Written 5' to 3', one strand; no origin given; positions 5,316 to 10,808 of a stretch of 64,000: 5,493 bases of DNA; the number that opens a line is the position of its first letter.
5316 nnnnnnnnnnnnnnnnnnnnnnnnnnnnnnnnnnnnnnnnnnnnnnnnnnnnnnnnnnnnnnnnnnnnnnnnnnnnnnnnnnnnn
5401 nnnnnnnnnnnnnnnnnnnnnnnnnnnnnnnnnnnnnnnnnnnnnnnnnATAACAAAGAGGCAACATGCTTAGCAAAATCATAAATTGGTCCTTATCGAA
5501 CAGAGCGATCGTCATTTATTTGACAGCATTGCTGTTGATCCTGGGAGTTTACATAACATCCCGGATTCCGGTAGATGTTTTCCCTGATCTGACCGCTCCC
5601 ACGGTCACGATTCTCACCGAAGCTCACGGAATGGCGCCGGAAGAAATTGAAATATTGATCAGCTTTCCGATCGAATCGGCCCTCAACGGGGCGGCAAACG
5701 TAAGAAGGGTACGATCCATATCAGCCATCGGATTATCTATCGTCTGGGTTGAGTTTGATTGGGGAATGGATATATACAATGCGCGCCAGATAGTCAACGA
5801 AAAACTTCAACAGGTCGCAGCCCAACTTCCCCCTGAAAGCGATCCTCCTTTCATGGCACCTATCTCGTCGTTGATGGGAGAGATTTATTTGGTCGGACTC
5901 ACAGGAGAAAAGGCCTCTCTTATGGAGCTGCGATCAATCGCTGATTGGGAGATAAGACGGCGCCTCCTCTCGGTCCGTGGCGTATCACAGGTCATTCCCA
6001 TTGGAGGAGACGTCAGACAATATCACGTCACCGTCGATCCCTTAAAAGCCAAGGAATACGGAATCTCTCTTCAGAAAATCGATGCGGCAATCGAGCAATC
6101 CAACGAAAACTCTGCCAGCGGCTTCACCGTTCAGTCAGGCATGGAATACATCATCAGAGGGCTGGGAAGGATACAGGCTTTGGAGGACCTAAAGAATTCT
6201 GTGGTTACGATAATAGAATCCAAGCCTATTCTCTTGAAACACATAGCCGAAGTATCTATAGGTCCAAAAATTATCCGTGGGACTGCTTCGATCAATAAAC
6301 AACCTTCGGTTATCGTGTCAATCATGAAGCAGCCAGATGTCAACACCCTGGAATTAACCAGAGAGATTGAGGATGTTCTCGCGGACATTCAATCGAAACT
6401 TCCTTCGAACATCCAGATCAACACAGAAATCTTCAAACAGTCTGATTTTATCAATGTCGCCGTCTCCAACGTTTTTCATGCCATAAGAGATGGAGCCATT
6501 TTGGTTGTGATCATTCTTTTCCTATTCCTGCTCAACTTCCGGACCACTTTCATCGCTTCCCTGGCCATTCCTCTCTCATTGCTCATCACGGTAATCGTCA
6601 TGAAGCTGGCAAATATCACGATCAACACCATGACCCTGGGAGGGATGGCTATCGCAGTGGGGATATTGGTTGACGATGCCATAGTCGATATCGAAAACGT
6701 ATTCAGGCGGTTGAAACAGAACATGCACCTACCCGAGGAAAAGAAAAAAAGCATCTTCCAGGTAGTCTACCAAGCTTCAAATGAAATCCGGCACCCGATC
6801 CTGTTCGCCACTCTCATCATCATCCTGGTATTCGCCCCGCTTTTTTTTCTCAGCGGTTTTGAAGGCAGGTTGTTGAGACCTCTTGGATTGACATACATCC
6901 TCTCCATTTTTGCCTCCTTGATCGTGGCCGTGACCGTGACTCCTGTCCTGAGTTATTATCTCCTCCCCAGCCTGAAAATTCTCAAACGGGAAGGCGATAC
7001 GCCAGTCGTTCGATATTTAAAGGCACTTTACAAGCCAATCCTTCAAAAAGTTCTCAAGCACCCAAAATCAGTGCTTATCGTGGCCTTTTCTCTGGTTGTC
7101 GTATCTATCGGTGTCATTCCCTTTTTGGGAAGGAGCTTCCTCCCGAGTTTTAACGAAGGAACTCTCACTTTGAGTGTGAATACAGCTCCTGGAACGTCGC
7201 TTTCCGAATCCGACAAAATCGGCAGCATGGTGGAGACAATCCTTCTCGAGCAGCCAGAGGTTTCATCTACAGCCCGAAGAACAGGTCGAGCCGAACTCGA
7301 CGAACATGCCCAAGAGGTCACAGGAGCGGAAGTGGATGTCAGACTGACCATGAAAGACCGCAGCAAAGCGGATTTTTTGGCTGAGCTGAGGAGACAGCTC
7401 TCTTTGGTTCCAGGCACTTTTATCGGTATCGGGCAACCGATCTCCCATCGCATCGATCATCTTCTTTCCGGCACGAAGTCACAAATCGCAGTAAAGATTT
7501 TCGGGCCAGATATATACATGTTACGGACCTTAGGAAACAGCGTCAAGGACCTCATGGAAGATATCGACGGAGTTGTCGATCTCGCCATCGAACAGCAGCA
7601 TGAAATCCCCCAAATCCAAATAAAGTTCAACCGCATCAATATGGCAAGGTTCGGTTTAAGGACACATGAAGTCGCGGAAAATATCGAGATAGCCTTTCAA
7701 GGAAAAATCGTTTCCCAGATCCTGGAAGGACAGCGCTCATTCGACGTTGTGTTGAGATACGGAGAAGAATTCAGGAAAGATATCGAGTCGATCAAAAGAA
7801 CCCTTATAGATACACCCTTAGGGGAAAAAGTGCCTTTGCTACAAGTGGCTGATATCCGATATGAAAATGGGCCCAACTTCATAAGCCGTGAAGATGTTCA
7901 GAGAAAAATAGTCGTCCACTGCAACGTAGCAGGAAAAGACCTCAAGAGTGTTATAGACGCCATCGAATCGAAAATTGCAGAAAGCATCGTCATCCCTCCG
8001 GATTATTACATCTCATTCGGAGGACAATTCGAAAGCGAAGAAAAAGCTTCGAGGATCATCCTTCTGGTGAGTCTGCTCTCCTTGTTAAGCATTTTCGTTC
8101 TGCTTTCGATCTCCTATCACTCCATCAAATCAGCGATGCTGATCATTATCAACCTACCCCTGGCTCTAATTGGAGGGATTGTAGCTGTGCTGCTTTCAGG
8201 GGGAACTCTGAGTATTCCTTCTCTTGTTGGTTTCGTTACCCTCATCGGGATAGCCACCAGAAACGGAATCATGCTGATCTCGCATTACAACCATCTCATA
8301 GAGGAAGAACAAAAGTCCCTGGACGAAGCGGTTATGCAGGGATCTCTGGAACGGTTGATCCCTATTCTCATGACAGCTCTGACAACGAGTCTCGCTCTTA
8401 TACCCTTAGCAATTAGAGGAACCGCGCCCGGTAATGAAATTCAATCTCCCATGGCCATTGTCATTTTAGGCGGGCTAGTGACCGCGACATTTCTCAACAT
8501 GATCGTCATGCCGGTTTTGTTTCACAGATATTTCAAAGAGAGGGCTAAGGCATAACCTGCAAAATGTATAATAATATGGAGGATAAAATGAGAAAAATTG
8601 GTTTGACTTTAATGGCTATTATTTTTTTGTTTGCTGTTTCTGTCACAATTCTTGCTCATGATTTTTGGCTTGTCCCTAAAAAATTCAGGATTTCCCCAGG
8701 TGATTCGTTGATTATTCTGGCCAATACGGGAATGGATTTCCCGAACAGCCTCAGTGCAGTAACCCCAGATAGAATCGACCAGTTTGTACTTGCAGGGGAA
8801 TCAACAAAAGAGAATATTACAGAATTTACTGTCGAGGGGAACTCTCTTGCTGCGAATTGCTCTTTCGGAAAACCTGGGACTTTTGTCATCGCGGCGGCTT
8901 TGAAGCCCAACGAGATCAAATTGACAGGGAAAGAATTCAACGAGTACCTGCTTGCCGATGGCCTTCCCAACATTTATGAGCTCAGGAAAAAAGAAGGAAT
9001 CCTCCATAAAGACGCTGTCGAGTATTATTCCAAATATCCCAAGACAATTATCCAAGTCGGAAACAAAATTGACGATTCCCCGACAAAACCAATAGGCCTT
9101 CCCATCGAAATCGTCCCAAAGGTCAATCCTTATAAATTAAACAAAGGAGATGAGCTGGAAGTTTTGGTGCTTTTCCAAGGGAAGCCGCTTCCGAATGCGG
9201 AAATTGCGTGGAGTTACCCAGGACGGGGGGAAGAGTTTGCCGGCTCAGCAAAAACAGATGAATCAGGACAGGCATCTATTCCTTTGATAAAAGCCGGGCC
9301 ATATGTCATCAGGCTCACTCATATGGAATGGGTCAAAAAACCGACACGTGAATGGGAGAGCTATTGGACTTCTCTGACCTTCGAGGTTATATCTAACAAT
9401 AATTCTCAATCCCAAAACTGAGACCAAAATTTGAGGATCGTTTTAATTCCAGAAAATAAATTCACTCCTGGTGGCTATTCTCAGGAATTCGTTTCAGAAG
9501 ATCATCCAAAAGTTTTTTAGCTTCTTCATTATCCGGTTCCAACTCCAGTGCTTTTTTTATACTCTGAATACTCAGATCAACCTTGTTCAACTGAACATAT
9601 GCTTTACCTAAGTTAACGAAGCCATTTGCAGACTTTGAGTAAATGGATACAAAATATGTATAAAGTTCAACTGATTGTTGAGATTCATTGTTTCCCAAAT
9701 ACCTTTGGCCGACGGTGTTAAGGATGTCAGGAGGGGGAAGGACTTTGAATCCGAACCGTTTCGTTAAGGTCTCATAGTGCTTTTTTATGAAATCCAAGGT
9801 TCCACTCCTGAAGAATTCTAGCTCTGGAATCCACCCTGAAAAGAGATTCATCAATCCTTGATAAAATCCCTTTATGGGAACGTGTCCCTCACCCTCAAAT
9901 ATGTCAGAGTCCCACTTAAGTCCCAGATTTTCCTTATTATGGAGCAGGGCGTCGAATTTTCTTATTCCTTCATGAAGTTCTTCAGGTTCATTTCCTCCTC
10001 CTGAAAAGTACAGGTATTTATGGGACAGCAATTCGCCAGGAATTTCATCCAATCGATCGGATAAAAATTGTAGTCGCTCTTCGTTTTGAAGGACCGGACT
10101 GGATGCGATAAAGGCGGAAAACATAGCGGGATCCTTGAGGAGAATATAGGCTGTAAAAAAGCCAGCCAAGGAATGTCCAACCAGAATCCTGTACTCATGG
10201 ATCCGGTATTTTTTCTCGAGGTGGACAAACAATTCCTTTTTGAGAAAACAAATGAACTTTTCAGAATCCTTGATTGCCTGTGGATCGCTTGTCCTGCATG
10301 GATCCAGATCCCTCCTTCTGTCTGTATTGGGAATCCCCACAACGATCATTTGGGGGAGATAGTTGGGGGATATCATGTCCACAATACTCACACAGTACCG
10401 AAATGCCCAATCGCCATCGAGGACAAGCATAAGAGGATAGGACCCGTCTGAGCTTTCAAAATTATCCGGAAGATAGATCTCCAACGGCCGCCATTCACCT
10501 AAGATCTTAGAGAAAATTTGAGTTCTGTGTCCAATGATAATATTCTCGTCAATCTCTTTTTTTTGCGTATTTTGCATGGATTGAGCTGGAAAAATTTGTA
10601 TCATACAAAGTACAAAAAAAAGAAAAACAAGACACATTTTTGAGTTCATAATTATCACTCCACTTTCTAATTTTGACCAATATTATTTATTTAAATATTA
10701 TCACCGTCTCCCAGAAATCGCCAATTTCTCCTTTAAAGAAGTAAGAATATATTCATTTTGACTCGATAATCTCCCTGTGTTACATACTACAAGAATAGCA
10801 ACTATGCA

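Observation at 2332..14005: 11-kb block carrying an HME-RND efflux operon is bracketed by same-orientation tRNA-Leu(UAA) copies sharing an identical 42-nt half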

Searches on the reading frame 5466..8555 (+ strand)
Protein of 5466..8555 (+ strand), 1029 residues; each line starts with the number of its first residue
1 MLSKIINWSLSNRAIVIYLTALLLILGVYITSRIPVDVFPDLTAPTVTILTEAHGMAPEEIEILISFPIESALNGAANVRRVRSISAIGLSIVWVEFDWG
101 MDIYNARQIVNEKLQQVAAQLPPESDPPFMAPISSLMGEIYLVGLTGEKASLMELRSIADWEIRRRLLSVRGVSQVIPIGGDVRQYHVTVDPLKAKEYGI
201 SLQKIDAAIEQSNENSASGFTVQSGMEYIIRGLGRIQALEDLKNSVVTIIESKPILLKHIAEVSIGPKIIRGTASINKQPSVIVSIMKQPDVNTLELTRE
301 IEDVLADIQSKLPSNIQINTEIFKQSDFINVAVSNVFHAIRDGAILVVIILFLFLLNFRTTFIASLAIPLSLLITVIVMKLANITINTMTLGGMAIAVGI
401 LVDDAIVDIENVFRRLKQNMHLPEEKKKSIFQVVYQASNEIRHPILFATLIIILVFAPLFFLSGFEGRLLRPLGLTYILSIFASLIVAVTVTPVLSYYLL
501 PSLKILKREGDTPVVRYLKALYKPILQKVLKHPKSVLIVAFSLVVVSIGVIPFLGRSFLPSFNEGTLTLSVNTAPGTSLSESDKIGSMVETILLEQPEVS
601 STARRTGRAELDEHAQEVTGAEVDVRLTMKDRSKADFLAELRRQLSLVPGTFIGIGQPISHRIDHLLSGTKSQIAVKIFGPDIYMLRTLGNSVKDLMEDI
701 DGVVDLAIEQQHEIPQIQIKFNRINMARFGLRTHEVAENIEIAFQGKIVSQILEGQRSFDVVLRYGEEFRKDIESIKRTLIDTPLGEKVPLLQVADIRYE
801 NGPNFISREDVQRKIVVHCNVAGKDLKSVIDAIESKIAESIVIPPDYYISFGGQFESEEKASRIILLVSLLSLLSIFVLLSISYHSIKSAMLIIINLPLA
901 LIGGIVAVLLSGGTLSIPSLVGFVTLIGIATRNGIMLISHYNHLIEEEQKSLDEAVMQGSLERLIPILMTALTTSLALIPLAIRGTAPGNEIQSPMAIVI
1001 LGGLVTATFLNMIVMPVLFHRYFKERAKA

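Call 7: search_protein_families(library=pfam, proteins=[window:5466-8555:+], max_evalue=0.01)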
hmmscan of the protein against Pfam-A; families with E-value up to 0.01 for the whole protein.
window:5466-8555:+ (1029 aa): 3 families
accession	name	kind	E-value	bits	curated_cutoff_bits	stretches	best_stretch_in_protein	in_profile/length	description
PF00873.25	ACR_tran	-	5.3e-271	902.1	28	1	5-1019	1-1017/1021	AcrB/AcrD/AcrF family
PF03176.21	MMPL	-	8.6e-09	35.2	20.5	2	298-498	107-301/333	MMPL family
PF12650.12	DUF3784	-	0.0059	17.2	28.1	1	921-1004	4-84/94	Domain of unknown function (DUF3784)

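Call 73: search_protein_families(library=ncbifam, proteins=[window:5466-8555:+], max_evalue=0.001)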
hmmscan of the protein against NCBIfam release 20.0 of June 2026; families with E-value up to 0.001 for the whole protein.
window:5466-8555:+ (1029 aa): 20 families
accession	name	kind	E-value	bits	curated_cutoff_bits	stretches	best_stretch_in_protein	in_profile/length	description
TIGR00914.1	2A0601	subfamily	1.1e-253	844.5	701.45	1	1-1028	1-1041/1051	CusA/CzcA family heavy metal efflux RND transporter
NF033617.1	RND_permease_2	subfamily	4e-168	561.4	1250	1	15-1020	10-1005/1009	multidrug efflux RND transporter permease subunit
NF000282.2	RND_permease_1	subfamily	3.5e-127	425.8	1250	1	19-1019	14-1024/1029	multidrug efflux RND transporter permease subunit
TIGR00915.1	2A0602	subfamily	1.7e-109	367.2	940.35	1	13-1019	8-1025/1050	efflux RND transporter permease subunit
NF007905.0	PRK10614.1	equivalog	4e-105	352.5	1774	1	17-1023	15-1009/1025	multidrug efflux RND transporter permease subunit MdtC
NF007798.0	PRK10503.1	equivalog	2.9e-101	339.7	1584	1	16-1020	24-1020/1040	MdtB/MuxB family multidrug efflux RND transporter permease subunit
NF007133.0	PRK09579.1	equivalog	1.6e-86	290.8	1763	1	18-1022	16-1002/1017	multidrug efflux RND transporter permease subunit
NF007131.0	PRK09577.1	equivalog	6.1e-78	262.6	1768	2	12-597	7-599/1045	multidrug efflux RND transporter permease subunit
NF007842.1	PRK10555.1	equivalog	3.2e-74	250.4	1854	2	12-596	7-600/1036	multidrug efflux RND transporter permease AcrD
NF000037.1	RND_perm_OqxB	exception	1.3e-62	211.9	2200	1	17-1020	15-1032/1050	multidrug efflux RND transporter permease subunit OqxB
NF011706.2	PRK15127.1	equivalog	9e-62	209.2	2150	2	12-518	7-516/1049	multidrug efflux RND transporter permease subunit AcrB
TIGR00916.1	2A0604s01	subfamily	3.1e-14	53.1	148.6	2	345-488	97-230/231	SecD/SecF family protein translocase subunit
NF009583.0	PRK13024.1-3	subfamily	9.2e-09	33.9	721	1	343-579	288-508/755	protein translocase subunit SecDF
NF009582.0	PRK13024.1-2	equivalog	1.2e-07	30.2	723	1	328-581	324-572/859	protein translocase subunit SecDF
NF009581.0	PRK13024.1-1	equivalog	2e-07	29.5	1058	1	334-502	255-413/752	protein translocase subunit SecDF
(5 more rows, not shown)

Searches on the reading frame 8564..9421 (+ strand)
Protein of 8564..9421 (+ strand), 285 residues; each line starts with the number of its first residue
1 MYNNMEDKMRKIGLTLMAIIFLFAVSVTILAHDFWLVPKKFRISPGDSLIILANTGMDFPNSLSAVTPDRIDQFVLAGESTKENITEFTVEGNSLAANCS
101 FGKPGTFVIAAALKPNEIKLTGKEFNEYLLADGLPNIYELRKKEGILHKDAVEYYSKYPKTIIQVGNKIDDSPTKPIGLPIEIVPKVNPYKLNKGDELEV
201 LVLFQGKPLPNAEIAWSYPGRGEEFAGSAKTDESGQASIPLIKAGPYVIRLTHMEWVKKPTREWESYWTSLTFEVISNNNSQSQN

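Call 7: search_protein_families(library=pfam, proteins=[window:8564-9421:+], max_evalue=0.01)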
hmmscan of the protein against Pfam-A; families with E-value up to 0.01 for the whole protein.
window:8564-9421:+ (285 aa): 3 families
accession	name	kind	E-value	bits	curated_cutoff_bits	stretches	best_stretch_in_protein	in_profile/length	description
PF10670.15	DUF4198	-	3.5e-33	115.9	34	1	30-254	2-208/209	Domain of unknown function (DUF4198)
PF13620.12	CarboxypepD_reg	-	0.00081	20.1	32.3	1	205-253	10-56/82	Carboxypeptidase regulatory-like domain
PF02369.22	Big_1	-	0.0016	18.9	34.9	1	205-241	29-66/93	Bacterial Ig-like domain (group 1)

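Call 73: search_protein_families(library=ncbifam, proteins=[window:8564-9421:+], max_evalue=0.001)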
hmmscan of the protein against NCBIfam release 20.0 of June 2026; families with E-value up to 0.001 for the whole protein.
window:8564-9421:+ (285 aa): 0 families

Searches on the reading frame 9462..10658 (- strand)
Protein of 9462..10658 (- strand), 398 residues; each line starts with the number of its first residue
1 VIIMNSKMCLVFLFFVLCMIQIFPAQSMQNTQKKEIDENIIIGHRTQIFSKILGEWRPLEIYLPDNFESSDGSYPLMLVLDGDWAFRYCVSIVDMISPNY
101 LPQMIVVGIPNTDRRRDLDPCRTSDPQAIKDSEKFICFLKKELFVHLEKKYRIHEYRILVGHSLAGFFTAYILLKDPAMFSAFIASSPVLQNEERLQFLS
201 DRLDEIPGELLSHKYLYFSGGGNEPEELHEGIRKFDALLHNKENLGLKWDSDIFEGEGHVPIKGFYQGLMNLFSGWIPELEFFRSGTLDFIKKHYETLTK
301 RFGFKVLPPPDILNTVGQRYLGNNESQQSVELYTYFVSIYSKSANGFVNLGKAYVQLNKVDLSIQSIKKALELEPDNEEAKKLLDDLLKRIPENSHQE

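Call 7: search_protein_families(library=pfam, proteins=[window:9462-10658:-], max_evalue=0.01)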
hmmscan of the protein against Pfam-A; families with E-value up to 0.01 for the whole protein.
window:9462-10658:- (398 aa): 8 families
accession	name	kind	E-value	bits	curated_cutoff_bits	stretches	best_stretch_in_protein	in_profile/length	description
PF00756.26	Esterase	-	6.2e-17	62.6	22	1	50-191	1-151/251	Putative esterase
PF13181.12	TPR_8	-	7.1e-06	26.2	25.7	1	347-377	4-34/34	Tetratricopeptide repeat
PF00515.34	TPR_1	-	1.2e-05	25.3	27.8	1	344-377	1-34/34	Tetratricopeptide repeat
PF07719.23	TPR_2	-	1.8e-05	24.9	27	1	345-377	2-34/34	Tetratricopeptide repeat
PF23914.1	TPR_CcmH_CycH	-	0.00015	22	42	1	343-392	49-98/158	Cytochrome c-type biogenesis protein H TPR domain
PF13414.12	TPR_11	-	0.0004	20.5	26.8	1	351-380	1-30/42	TPR repeat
PF12146.15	Hydrolase_4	-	0.0011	18.8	27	1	147-230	69-140/239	Serine aminopeptidase, S33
PF05577.18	Peptidase_S28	-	0.0071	15.6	25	0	123-191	87-149/434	Serine carboxypeptidase S28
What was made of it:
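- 9462..10658 (-): Esterase with C-terminal TPR repeats. Pfam PF00756 and TPR families (call 7).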

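Call 73: search_protein_families(library=ncbifam, proteins=[window:9462-10658:-], max_evalue=0.001)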
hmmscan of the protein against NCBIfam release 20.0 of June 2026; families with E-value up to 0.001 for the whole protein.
window:9462-10658:- (398 aa): 3 families
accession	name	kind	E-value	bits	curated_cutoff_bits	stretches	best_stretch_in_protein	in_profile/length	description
NF058612.1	GTNG0744Estse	equivalog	3.3e-08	33.8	450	1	45-192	10-158/242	GTNG_0744 family esterase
TIGR02917.1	PEP_TPR_lipo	equivalog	4.7e-07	28.1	312.2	1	310-388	601-679/899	XrtA/PEP-CTERM system TPR-repeat protein PrsT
NF047507.1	TPR_BatC_Lepto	exception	0.0003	20.3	175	1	348-396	100-148/214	TPR repeat-containing protein BatC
